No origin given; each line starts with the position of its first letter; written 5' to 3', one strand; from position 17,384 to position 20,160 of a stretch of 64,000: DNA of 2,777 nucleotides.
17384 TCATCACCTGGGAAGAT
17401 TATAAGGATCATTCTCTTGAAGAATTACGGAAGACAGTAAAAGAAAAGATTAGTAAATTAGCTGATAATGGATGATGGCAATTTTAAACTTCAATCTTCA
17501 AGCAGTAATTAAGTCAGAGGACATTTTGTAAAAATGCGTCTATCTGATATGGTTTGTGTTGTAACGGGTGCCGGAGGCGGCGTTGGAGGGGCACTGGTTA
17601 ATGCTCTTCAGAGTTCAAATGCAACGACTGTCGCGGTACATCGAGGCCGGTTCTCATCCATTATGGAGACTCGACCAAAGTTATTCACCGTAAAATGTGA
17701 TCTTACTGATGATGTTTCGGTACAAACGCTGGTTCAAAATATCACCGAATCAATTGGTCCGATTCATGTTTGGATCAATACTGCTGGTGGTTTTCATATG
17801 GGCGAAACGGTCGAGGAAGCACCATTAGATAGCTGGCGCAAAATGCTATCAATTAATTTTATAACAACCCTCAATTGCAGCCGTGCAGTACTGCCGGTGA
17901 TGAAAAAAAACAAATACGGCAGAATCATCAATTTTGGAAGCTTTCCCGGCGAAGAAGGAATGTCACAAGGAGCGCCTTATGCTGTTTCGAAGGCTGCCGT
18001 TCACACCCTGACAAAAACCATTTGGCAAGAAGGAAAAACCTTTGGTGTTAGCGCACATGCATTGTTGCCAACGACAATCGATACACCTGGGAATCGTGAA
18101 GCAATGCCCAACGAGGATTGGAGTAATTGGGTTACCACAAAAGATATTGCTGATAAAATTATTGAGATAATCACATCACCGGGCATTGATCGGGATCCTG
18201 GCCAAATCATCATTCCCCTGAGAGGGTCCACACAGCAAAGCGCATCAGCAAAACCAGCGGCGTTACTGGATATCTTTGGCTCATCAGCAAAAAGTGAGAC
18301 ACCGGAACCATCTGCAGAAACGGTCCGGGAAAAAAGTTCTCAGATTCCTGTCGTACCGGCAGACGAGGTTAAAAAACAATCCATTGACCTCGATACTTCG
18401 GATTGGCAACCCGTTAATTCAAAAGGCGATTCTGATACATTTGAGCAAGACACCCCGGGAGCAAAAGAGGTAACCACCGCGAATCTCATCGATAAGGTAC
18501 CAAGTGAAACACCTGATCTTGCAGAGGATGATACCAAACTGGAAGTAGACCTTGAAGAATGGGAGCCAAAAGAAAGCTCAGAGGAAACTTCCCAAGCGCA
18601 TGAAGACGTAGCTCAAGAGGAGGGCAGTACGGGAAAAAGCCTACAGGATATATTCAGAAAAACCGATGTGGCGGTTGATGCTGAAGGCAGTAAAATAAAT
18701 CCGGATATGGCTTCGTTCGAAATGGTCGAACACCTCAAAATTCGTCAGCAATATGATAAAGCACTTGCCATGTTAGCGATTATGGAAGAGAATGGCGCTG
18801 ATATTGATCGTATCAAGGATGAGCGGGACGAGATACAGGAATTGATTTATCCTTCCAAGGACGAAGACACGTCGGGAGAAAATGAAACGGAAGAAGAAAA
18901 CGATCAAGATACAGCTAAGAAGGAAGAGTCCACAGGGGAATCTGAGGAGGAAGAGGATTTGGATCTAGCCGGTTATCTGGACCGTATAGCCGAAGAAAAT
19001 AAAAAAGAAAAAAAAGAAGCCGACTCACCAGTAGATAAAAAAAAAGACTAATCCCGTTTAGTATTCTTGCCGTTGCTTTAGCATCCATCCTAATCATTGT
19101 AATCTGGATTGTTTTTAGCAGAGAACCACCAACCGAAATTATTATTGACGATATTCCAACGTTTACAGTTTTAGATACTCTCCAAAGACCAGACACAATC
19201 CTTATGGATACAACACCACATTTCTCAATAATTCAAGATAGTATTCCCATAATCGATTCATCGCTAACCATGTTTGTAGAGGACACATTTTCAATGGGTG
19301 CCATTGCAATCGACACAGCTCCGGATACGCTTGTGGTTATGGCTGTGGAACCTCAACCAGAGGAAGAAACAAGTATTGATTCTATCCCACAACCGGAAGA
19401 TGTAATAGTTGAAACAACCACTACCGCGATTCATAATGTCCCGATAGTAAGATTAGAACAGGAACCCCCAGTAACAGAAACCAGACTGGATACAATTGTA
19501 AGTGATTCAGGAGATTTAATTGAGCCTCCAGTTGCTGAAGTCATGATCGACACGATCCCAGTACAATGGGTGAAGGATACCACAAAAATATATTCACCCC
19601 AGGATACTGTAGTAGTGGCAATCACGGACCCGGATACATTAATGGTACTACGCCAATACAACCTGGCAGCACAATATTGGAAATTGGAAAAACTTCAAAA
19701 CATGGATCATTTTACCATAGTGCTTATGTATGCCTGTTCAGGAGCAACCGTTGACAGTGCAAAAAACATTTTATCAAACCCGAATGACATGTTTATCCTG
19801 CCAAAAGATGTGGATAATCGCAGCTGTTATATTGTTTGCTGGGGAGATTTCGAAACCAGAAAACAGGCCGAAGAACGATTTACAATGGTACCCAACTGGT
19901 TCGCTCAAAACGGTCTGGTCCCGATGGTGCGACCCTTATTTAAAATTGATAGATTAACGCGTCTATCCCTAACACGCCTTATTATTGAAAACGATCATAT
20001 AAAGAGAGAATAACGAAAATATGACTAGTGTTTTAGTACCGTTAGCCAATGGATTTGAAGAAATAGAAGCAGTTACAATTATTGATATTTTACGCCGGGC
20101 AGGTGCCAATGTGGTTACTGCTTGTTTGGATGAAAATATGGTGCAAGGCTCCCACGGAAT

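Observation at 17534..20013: A9 slippery tract joins an SDR enzyme to a membrane anchor and DamX-like SPOR domain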

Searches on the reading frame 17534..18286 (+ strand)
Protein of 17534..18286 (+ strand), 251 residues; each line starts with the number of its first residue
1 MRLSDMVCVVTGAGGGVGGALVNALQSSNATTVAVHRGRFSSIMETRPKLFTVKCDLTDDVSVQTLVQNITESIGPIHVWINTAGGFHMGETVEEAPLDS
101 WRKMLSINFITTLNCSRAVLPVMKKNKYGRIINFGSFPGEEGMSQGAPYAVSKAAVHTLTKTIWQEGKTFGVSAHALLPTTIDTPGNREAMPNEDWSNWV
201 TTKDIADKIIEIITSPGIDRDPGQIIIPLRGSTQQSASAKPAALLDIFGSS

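Call 38: find_homologous_proteins(query=window:17534-18286:+, max_evalue=1e-20)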
Query seq(251 aa) (251 aa): 111 proteins with E <= 1e-20 among 1142 candidates.
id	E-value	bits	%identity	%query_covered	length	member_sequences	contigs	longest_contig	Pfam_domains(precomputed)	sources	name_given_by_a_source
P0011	6.4e-58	214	50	86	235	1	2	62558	PF13561.13,PF00106.32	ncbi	ncbi:MAG: SDR family oxidoreductase [Candidatus Neomarinimicrobiota bacterium]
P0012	2.1e-53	200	42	76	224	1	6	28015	PF13561.13,PF00106.32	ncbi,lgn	ncbi:MAG: SDR family NAD(P)-dependent oxidoreductase [Fidelibacterota bacterium]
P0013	1.1e-52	197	46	84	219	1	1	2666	PF13561.13,PF00106.32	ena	-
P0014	1.9e-52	196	49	85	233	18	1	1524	PF13561.13,PF00106.32,PF01370.28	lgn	-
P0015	3.2e-52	196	48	82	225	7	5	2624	PF13561.13,PF00106.32,PF01370.28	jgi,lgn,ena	-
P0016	2.0e-51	193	46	85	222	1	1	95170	PF13561.13,PF00106.32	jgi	-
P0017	4.0e-51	192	48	85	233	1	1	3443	PF08659.17,PF13561.13,PF00106.32,PF01370.28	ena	-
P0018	1.1e-50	191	46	90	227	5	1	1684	PF13561.13,PF00106.32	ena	-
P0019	4.2e-48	182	44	85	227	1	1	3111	PF13561.13,PF00106.32,PF01370.28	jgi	jgi:3-oxoacyl-[acyl-carrier protein] reductase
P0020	2.0e-47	180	46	85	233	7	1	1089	PF13561.13,PF00106.32,PF01370.28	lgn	-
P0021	5.5e-47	179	47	84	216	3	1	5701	PF13561.13,PF00106.32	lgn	-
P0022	1.7e-46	177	43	91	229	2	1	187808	PF08659.17,PF13561.13,PF00106.32,PF01370.28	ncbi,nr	ncbi:MAG: SDR family NAD(P)-dependent oxidoreductase [Candidatus Marinimicrobia bacterium]|nr:SDR fa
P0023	2.1e-46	177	44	85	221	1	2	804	PF13561.13,PF00106.32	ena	-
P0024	3.6e-40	156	43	84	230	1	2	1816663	PF13561.13,PF00106.32,PF01370.28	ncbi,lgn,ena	-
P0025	3.9e-40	156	42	82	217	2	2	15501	PF13561.13,PF00106.32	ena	-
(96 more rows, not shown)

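Call 40: find_encoding_contigs(protein=P0011, flank=5000, max_places=2)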
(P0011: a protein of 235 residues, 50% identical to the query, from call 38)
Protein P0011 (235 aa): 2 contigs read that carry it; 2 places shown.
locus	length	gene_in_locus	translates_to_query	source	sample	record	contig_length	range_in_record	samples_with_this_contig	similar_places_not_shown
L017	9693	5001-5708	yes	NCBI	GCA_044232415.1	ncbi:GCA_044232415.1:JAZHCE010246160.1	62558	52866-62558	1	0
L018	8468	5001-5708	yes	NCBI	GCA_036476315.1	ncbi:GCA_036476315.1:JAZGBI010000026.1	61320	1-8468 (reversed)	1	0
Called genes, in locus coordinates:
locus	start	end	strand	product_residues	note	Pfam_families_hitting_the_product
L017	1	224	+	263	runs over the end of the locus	PF00106:adh_short, PF08659:KR, PF13561:adh_short_C2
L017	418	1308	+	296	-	PF02574:S-methyl_trans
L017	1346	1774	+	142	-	PF22381:Staph_reg_Sar_Rot, PF25213:HVO_A0261_N (faint), PF01047:MarR, PF12802:MarR_2 (weak), PF13463:HTH_27 (weak), PF13601:HTH_34 (weak)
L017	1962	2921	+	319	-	PF00730:HhH-GPD, PF00293:NUDIX, PF14815:NUDIX_4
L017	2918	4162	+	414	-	PF13482:RNase_H_2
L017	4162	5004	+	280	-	PF01553:Acyltransferase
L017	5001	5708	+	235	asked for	PF00106:adh_short, PF13561:adh_short_C2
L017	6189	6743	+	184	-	PF01965:DJ-1_PfpI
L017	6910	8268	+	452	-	PF13102:Phage_int_SAM_5 (weak), PF00589:Phage_integrase (faint)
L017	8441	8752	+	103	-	-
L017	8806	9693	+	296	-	?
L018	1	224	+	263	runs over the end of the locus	PF00106:adh_short, PF08659:KR, PF13561:adh_short_C2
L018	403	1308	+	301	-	PF02574:S-methyl_trans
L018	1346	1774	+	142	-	PF22381:Staph_reg_Sar_Rot, PF25213:HVO_A0261_N (faint), PF01047:MarR, PF12802:MarR_2 (weak), PF13463:HTH_27 (weak), PF13601:HTH_34 (weak)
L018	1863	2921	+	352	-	PF00730:HhH-GPD, PF00293:NUDIX, PF14815:NUDIX_4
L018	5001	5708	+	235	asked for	PF00106:adh_short, PF13561:adh_short_C2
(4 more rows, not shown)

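Call 71: search_solved_structures(query=window:17534-18250:+, max_evalue=1e-10)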
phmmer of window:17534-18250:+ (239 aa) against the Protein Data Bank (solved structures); distinct sequences matched with E-value up to 1e-10: 236 (the best 60 are shown).
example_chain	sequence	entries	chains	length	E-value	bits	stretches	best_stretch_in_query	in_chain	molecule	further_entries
2et6_A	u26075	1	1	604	2.4e-24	89.6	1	3-180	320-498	(3R)-hydroxyacyl-CoA dehydrogenase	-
4dqx_A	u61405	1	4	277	5.9e-23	85.1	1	2-185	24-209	Probable oxidoreductase protein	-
6gbt_A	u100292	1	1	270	1.2e-22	84.1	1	3-186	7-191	17-beta-hydroxysteroid dehydrogenase 14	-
7x5j_D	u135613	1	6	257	1.2e-22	84.1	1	2-182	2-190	3-oxoacyl-ACP reductase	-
6g4l_A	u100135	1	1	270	1.3e-22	84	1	3-186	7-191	17-beta-hydroxysteroid dehydrogenase 14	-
1yde_A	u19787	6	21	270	1.3e-22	83.9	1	3-186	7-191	Retinal dehydrogenase/reductase 3 | 17-beta-hydroxysteroid dehydrogenase 14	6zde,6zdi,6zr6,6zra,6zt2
5en4_A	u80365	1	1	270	1.3e-22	83.9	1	3-186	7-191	17-beta-hydroxysteroid dehydrogenase 14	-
5ics_A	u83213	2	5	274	1.4e-22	83.9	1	3-186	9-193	17-beta-hydroxysteroid dehydrogenase 14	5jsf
5hs6_A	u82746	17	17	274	1.4e-22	83.9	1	3-186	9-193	17-beta-hydroxysteroid dehydrogenase 14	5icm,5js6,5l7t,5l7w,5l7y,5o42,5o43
6ffb_A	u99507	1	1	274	1.9e-22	83.4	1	3-186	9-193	17-beta-hydroxysteroid dehydrogenase 14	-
6hno_A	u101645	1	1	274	2.1e-22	83.3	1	3-186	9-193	17-beta-hydroxysteroid dehydrogenase 14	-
8cxa_A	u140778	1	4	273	6.6e-22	81.7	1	2-198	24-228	3-oxoacyl-[acyl-carrier-protein] reductase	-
6h0m_A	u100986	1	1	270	9.2e-22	81.2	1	3-186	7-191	17-beta-hydroxysteroid dehydrogenase 14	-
4nbu_A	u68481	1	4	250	1.1e-21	80.9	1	2-184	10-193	3-oxoacyl-(Acyl-carrier-protein) reductase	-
9cly_A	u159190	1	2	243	1.2e-21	80.8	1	7-195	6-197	CylG protein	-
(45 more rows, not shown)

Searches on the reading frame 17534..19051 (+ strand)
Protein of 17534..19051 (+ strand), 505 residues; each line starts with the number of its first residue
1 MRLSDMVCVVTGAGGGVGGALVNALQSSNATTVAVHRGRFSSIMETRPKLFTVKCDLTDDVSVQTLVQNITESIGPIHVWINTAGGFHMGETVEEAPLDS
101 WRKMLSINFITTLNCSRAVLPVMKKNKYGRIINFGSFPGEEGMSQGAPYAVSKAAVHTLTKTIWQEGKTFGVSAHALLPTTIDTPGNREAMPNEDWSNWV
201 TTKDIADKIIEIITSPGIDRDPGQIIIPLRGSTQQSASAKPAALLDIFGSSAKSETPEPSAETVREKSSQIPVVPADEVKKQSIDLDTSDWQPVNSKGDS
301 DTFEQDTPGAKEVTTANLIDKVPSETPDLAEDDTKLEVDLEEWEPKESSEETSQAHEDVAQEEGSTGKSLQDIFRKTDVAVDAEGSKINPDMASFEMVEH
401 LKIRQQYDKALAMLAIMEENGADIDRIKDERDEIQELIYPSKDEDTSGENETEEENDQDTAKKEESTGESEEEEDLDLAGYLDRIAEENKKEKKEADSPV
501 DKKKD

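Call 4: search_protein_families(library=pfam, proteins=[window:17534-19048:+], max_evalue=1)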
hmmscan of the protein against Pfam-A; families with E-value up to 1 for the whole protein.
window:17534-19048:+ (505 aa): 8 families
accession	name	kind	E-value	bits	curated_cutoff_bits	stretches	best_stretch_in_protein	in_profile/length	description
PF00106.31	adh_short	-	1.2e-37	129.7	26.6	1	7-193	2-193/195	short chain dehydrogenase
PF13561.12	adh_short_C2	-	1.3e-25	90.8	27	1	13-200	2-194/236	Enoyl-(Acyl carrier protein) reductase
PF01370.27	Epimerase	-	1.4e-09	38.2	20.9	1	9-173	2-166/240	NAD dependent epimerase/dehydratase family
PF08659.16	KR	-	4.5e-05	23.9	22.6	1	9-167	4-167/180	KR domain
PF16363.11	GDP_Man_Dehyd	-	0.003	17.5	27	1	10-171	2-175/332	GDP-mannose 4,6 dehydratase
PF04321.23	RmlD_sub_bind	-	0.0034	16.9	27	1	8-72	3-52/287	RmlD substrate binding domain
PF13460.12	NAD_binding_10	-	0.0064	16.8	27.2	1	12-136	1-98/184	NAD(P)H-binding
PF01073.25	3Beta_HSD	-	0.26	10.7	22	1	9-70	1-67/280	3-beta hydroxysteroid dehydrogenase/isomerase family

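Call 7: find_encoding_contigs(protein=window:17534-19051:+, flank=5000, max_places=10)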
Protein window:17534-19051:+ (505 aa): 1 contig read that carries it; 1 place shown.
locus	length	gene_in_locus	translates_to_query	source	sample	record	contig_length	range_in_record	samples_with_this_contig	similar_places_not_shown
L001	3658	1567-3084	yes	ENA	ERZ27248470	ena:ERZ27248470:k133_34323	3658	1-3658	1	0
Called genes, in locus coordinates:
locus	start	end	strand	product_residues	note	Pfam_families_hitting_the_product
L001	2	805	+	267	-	?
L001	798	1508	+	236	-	PF01553:Acyltransferase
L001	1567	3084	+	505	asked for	PF00106:adh_short, PF01370:Epimerase, PF13561:adh_short_C2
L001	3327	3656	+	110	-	?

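Call 70: search_protein_families(library=ncbifam, proteins=[window:17534-19048:+], max_evalue=0.01)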
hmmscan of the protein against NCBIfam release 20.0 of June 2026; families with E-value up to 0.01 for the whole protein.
window:17534-19048:+ (505 aa): 207 families (the best 25 are shown)
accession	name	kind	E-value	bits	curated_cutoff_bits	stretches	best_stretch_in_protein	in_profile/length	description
NF004204.0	PRK05653.2-5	subfamily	2.2e-36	125.4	352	1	5-211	3-206/226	3-oxoacyl-ACP reductase FabG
NF004201.0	PRK05653.2-1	equivalog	4.9e-35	121.2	288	1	9-214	7-214/231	3-oxoacyl-ACP reductase FabG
NF009466.0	PRK12826.1-2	subfamily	7e-31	107.6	222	1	5-195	3-200/248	3-oxoacyl-ACP reductase FabG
NF009093.0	PRK12429.1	subfamily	6.3e-30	104.3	258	1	2-210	2-215/259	3-hydroxybutyrate dehydrogenase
NF004198.0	PRK05653.1-3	equivalog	5.8e-29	101.3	296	1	3-201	5-207/248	3-oxoacyl-ACP reductase FabG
NF006118.0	PRK08264.1-4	subfamily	6e-29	101.2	279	1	1-233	1-227/244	SDR family oxidoreductase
TIGR01963.1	PHB_DH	subfamily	1.4e-28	99.8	307.05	1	7-208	3-209/255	3-hydroxybutyrate dehydrogenase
NF004823.0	PRK06179.1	subfamily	2.5e-28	99.3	310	1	5-191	5-188/271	oxidoreductase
NF004824.0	PRK06180.1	subfamily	2.5e-28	99.1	298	1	6-184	5-185/279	oxidoreductase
NF004791.0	PRK06138.1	equivalog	5.4e-28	98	312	1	1-195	1-199/252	SDR family oxidoreductase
NF005878.0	PRK07825.1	subfamily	6.7e-28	97.8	287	1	2-216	6-220/278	short chain dehydrogenase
NF005672.0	PRK07454.1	equivalog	6.8e-28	97.5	234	1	8-216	9-224/241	SDR family oxidoreductase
NF009464.0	PRK12824.1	subfamily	3.7e-26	92.3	269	1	7-186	4-189/245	3-oxoacyl-ACP reductase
NF052558.1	MBtsdlDhBudC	equivalog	9.4e-26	90.9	270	1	5-196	3-196/250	meso-2,3-butanediol dehydrogenase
NF005806.0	PRK07666.1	equivalog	1e-25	90.4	286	1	3-211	5-219/239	3-ketoacyl-ACP reductase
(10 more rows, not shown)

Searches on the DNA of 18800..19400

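Call 82: search_rna_families(source=window, start=18800, end=19400, threshold=evalue, max_evalue=10)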
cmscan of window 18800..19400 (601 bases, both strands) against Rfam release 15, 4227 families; matches with E-value up to 10: 1.
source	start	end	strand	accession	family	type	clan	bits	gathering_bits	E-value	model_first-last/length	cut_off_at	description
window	18883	18899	+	RF03142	L2-Alphaproteobacteria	Cis-reg; leader;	-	11.5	37.8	3.7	1-66/66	no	L2-Alphaproteobacteria ribosomal protein leader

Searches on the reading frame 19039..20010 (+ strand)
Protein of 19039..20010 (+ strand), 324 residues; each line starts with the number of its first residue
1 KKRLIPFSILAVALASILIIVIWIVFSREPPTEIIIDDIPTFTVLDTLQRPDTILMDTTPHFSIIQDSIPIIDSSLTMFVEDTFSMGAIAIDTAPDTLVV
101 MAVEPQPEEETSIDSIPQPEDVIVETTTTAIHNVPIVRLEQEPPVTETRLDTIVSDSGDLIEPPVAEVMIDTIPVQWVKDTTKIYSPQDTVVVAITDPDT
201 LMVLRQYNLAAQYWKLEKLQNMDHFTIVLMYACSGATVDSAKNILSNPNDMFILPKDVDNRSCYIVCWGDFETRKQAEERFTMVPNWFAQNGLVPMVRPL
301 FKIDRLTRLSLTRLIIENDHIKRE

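Call 4: search_protein_families(library=pfam, proteins=[window:19039-20010:+], max_evalue=1)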
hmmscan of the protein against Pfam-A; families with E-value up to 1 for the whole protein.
window:19039-20010:+ (324 aa): 2 families
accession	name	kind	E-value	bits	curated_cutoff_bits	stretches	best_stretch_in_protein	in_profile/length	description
PF19376.4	DUF5951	-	0.051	14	25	1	231-248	16-33/50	Family of unknown function (DUF5951)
PF16128.11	DUF4840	-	0.11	13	24.4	1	106-159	19-71/143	Domain of unknown function (DUF4840)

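Call 18: find_related_loci(query=A1, collection=genome_contigs, flank=4000)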
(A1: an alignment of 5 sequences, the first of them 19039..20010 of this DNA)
Query A1 (324 aa) in genome_contigs; peptide patterns used: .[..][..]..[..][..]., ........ (x = any residue, [..] = any of these).
176 stretches matched a pattern; 2 encode a relative of the query (tblastn E <= 1e-3); 2 distinct loci.
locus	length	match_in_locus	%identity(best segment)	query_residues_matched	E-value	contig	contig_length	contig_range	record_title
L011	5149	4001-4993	50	1-324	3e-93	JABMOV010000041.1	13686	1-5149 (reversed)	MAG: Candidatus Neomarinimicrobiota bacterium isolate bin.159 k141_1762560, whole genome shotgun sequence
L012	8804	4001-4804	48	36-324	6e-72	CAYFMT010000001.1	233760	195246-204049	MAG TPA_asm: uncultured bacterium isolate ERP019367_co1_62 genome assembly, contig: NODE_66_length_233760_cov_10.669652,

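Call 23: find_related_loci(query=A1, collection=metagenome_contigs, flank=3000)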
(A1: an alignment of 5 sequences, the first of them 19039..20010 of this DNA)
Query A1 (324 aa) in metagenome_contigs; peptide patterns used: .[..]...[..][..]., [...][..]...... (x = any residue, [..] = any of these).
151 stretches matched a pattern; 1 encode a relative of the query (tblastn E <= 1e-3); 1 distinct loci.
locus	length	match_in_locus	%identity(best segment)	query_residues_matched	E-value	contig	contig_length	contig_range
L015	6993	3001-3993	49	1-324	4e-96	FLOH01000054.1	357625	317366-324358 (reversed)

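Call 70: search_protein_families(library=ncbifam, proteins=[window:19039-20010:+], max_evalue=0.01)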
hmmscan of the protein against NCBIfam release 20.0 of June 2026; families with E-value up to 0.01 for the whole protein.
window:19039-20010:+ (324 aa): 0 families
